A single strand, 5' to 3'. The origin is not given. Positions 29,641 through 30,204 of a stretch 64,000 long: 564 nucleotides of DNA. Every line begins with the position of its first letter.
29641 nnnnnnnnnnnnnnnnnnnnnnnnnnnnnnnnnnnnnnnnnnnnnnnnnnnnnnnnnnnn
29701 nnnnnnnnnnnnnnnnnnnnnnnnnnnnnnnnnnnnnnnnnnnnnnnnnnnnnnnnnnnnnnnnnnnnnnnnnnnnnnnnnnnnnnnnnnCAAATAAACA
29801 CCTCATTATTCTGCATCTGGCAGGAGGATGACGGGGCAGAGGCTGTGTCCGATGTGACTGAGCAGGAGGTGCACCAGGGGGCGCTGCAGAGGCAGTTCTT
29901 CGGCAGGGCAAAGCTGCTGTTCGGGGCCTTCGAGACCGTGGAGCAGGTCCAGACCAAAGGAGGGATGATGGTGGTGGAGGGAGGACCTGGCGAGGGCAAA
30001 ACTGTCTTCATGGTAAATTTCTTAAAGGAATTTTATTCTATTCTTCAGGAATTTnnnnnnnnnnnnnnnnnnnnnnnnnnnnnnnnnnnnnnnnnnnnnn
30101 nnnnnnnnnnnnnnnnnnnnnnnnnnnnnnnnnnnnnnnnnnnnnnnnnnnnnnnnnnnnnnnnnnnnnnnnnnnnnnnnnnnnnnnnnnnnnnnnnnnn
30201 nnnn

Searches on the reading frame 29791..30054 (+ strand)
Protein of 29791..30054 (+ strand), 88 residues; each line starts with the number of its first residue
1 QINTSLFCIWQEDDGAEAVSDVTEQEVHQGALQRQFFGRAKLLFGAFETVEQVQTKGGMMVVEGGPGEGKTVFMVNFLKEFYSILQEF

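Call 31: search_protein_families(library=pfam, proteins=[window:29791-30054:+], max_evalue=0.01)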
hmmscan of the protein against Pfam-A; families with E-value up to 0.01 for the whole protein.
seq(88 aa): 1 family
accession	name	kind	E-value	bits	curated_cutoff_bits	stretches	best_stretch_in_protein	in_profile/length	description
PF07088.17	GvpD_P-loop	-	0.0018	18.7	24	1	54-79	7-32/189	GvpD gas vesicle protein, P-loop domain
